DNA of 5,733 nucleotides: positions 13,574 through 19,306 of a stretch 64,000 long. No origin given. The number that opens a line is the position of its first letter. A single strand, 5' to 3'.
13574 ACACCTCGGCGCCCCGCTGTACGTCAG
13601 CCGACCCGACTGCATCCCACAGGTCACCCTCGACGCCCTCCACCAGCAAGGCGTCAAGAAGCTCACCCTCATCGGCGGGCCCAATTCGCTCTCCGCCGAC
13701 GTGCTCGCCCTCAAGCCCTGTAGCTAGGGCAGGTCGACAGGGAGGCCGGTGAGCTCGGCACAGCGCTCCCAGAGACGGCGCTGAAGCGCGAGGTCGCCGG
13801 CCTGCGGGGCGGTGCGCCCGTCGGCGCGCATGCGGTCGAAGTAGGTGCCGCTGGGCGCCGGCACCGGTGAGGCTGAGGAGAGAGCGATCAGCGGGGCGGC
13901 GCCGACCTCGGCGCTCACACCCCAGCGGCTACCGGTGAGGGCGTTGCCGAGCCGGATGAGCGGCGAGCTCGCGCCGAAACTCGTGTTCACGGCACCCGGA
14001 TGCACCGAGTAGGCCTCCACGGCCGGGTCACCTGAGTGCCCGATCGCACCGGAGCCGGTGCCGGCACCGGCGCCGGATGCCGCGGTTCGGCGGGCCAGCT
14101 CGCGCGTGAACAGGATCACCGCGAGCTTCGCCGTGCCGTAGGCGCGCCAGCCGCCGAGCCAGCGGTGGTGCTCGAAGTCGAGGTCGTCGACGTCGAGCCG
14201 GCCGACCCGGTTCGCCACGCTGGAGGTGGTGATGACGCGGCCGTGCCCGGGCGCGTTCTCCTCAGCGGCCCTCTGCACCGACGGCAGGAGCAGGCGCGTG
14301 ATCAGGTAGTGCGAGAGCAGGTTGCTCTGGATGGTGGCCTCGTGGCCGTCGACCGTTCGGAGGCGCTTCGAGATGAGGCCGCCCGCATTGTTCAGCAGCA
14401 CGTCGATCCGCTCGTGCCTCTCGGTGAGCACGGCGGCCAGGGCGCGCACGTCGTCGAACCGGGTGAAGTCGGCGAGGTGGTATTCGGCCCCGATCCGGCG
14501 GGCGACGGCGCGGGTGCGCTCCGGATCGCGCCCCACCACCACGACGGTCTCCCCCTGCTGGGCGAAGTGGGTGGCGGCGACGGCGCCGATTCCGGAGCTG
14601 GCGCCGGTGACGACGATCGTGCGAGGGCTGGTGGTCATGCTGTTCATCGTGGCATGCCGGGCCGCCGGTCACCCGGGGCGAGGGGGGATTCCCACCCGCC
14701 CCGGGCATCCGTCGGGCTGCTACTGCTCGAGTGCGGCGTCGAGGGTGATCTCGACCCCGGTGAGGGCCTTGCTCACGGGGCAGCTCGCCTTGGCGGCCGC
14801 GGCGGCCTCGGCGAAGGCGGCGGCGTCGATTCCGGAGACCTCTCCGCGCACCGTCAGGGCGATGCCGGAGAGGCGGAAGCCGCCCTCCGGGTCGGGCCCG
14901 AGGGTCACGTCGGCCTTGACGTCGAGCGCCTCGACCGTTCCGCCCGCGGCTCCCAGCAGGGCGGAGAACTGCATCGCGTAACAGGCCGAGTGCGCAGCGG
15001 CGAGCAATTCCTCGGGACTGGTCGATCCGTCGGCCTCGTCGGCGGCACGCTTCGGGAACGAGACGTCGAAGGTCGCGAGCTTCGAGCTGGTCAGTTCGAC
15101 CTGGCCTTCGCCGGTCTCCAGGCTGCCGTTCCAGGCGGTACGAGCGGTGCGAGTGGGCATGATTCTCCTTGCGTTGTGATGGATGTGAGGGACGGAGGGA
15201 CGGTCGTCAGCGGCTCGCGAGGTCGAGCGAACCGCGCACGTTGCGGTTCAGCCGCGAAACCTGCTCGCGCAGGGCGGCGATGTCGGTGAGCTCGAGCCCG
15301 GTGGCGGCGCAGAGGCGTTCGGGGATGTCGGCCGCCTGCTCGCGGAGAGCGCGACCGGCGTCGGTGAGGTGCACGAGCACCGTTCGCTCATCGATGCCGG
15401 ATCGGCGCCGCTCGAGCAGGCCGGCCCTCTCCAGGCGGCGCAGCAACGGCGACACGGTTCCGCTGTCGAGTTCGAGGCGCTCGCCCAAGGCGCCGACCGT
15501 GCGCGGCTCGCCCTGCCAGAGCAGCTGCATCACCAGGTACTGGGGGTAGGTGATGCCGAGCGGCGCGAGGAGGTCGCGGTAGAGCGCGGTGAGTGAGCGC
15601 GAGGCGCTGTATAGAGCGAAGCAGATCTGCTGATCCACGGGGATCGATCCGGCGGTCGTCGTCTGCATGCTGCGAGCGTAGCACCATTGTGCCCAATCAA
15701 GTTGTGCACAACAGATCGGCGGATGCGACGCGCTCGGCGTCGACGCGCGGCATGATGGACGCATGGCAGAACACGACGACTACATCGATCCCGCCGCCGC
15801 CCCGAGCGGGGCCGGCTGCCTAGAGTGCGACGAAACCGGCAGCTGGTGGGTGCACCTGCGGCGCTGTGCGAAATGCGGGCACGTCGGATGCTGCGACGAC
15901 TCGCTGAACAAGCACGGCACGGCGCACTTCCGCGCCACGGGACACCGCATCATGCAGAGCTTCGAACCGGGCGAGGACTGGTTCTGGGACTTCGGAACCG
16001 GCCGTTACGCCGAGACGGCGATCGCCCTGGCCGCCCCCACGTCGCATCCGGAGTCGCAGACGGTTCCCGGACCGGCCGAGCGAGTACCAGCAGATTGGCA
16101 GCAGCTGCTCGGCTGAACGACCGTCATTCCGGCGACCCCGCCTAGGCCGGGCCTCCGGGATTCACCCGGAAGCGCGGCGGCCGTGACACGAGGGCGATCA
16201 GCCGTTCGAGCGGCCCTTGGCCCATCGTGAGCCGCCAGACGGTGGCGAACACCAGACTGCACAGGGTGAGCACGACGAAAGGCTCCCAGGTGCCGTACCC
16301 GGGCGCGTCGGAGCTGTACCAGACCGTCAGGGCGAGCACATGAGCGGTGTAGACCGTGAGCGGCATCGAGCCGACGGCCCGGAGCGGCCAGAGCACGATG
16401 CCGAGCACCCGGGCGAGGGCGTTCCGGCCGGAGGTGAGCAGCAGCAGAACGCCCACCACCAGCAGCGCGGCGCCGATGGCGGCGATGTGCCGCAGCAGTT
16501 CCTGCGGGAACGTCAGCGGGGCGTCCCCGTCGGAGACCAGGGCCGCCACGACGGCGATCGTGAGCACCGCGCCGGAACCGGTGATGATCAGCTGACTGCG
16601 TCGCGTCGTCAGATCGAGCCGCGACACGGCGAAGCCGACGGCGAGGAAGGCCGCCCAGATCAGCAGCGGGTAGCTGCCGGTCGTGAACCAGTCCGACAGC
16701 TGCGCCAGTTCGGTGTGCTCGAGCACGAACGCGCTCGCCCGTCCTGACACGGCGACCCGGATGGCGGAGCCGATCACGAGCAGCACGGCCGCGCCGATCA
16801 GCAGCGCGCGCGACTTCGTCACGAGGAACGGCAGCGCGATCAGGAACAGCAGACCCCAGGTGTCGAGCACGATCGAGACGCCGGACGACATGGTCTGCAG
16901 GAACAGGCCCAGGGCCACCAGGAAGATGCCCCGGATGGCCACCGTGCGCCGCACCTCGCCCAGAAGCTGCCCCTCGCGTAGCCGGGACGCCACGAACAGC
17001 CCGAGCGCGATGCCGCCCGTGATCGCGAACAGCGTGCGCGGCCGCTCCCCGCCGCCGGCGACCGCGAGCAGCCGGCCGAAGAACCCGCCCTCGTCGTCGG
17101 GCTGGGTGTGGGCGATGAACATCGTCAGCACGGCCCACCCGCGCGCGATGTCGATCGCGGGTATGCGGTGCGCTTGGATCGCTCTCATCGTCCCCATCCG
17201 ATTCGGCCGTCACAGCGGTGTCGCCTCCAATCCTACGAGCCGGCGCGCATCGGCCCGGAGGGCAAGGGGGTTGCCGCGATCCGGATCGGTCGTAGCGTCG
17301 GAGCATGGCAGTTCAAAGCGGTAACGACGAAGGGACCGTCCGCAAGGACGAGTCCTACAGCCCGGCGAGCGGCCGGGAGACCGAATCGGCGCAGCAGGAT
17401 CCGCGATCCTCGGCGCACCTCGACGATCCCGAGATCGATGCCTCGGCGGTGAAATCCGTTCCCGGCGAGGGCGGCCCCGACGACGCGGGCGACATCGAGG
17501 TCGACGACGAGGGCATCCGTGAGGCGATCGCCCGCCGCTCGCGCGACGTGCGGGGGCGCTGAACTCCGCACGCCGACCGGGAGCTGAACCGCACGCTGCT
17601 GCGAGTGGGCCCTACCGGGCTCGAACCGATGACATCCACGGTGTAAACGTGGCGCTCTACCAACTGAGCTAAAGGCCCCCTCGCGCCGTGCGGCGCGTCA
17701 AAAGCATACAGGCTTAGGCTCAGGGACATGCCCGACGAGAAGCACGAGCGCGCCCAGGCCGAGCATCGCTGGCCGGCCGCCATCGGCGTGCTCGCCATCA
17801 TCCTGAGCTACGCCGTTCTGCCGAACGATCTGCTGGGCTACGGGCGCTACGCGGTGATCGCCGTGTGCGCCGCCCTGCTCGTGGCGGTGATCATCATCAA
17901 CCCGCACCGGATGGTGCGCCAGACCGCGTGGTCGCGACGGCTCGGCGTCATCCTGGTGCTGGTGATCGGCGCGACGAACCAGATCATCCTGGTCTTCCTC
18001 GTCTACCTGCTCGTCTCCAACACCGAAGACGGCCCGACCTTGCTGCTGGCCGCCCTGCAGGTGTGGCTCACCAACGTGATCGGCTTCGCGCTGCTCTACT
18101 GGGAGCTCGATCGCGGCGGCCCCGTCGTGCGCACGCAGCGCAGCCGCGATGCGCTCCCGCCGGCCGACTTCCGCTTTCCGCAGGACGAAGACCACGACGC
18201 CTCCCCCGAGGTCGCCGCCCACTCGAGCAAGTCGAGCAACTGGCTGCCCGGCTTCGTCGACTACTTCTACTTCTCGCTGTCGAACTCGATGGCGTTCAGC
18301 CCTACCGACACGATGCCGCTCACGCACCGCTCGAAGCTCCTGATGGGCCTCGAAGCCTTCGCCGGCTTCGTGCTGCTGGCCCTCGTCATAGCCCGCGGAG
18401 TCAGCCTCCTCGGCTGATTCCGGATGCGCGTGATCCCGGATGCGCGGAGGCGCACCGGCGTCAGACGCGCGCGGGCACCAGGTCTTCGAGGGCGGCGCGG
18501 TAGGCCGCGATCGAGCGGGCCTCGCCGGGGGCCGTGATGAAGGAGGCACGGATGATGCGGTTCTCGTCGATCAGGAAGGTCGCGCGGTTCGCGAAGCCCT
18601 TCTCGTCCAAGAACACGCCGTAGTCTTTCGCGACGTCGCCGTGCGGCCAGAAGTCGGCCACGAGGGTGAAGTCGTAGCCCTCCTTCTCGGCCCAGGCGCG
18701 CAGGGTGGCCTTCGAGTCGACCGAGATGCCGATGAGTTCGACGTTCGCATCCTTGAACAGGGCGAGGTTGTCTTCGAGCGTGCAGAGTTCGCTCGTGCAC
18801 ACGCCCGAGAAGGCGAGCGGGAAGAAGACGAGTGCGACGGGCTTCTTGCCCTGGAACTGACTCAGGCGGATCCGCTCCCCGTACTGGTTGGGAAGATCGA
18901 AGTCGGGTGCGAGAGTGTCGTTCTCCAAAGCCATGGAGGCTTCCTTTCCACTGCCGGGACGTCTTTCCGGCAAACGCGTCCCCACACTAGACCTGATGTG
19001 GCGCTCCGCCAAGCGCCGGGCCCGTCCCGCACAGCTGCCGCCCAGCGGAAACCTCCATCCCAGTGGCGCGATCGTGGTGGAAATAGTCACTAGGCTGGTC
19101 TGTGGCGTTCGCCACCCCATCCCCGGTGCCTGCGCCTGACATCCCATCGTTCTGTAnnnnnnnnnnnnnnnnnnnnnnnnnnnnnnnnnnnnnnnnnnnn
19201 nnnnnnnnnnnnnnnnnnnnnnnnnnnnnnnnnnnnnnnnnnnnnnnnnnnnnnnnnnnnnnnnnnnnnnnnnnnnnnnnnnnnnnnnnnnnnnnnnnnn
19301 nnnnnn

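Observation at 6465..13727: Tandem array of three paralogous secreted proteins with a triple CWB2-type wall anchor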

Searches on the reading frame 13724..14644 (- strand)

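Call 12: search_protein_families(library=pfam, proteins=[window:13724-14644:-], max_evalue=0.001)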
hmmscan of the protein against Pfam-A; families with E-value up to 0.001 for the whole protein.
window:13724-14644:- (306 aa): 4 families
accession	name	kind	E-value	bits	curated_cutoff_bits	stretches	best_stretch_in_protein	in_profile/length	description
PF00106.31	adh_short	-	3.6e-27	95.6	26.6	1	9-148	2-142/195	short chain dehydrogenase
PF13561.12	adh_short_C2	-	1.1e-18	68.2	27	1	14-191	1-165/236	Enoyl-(Acyl carrier protein) reductase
PF01370.27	Epimerase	-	6.1e-07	29.5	20.9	1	10-186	1-159/240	NAD dependent epimerase/dehydratase family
PF16912.11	Glu_dehyd_C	-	0.00014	21.9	34.9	1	3-67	27-94/211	Glucose dehydrogenase C-terminus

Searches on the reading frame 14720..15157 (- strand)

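Call 63: search_protein_families(library=pfam, proteins=[window:14720-15157:-], max_evalue=0.00001)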
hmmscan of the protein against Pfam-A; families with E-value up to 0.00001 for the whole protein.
window:14720-15157:- (145 aa): 1 family
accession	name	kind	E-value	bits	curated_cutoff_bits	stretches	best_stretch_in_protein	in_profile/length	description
PF02566.24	OsmC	-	7.3e-18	65.3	27.5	1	43-139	3-99/100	OsmC-like protein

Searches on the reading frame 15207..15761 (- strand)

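Call 12: search_protein_families(library=pfam, proteins=[window:15207-15761:-], max_evalue=0.001)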
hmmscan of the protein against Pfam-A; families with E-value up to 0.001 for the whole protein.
window:15207-15761:- (184 aa): 9 families
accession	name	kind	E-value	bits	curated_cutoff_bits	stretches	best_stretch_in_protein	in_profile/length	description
PF22381.2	Staph_reg_Sar_Rot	-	6.3e-15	55.5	27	1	61-139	3-81/85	Transcriptional regulator SarA/Rot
PF01047.28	MarR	-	1.6e-14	53.9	24.6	1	70-128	1-59/59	MarR family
PF12802.13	MarR_2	-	2.2e-10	41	27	1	68-126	1-60/61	MarR family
PF13463.12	HTH_27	-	5.6e-09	36.6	22.2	1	71-136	2-68/68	Winged helix DNA-binding domain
PF12840.13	HTH_20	-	6.3e-07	29.7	27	1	77-119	9-51/51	Helix-turn-helix domain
PF03551.20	PadR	-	0.00012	22.4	27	1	95-140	26-73/75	Transcriptional regulator PadR-like family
PF03965.22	Penicillinase_R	-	0.00021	22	22.6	1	76-151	7-84/115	Penicillinase repressor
PF09339.16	HTH_IclR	-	0.00078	19.6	22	1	77-119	8-51/52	IclR helix-turn-helix domain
PF01022.26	HTH_5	-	0.00094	19.5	22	0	77-117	7-46/47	Bacterial regulatory protein, arsR family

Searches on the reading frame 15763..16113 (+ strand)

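Call 63: search_protein_families(library=pfam, proteins=[window:15763-16113:+], max_evalue=0.00001)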
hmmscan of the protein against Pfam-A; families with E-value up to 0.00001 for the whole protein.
window:15763-16113:+ (117 aa): 1 family
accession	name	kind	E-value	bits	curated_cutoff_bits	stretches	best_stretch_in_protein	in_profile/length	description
PF02148.25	zf-UBP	-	6.2e-12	46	22.7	1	19-83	1-58/63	Zn-finger in ubiquitin-hydrolases and other protein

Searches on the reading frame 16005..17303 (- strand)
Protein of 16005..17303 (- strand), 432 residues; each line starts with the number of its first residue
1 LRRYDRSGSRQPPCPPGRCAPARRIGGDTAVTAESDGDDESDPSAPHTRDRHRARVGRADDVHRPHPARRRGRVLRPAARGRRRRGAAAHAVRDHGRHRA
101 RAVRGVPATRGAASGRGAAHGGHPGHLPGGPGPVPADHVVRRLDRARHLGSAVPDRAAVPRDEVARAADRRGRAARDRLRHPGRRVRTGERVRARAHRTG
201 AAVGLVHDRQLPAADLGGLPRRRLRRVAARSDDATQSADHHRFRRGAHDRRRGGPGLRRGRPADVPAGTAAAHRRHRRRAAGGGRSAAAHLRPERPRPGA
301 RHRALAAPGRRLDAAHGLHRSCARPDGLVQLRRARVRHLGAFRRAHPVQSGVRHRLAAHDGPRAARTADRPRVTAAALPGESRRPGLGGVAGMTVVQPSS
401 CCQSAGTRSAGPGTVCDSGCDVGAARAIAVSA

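Call 12: search_protein_families(library=pfam, proteins=[window:16005-17303:-], max_evalue=0.001)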
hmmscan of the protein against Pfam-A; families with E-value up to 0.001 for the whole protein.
window:16005-17303:- (432 aa): 0 families

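Call 63: search_protein_families(library=pfam, proteins=[window:16142-17194:-], max_evalue=0.00001)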
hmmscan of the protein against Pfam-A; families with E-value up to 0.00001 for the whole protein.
window:16142-17194:- (350 aa): 1 family
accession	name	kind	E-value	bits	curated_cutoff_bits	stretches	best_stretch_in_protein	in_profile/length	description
PF04235.18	DUF418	-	1.7e-06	28.5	23.6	1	198-332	18-155/163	Protein of unknown function (DUF418)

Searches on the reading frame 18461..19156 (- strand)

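Call 63: search_protein_families(library=pfam, proteins=[window:18461-19156:-], max_evalue=0.00001)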
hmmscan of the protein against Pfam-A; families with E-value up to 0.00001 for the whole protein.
window:18461-19156:- (231 aa): 2 families
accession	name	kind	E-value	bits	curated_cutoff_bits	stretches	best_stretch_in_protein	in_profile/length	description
PF00578.27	AhpC-TSA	-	5.9e-37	126.8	26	1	83-204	5-123/124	AhpC/TSA family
PF08534.16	Redoxin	-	6.2e-23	81.7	26.6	1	81-211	4-137/148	Redoxin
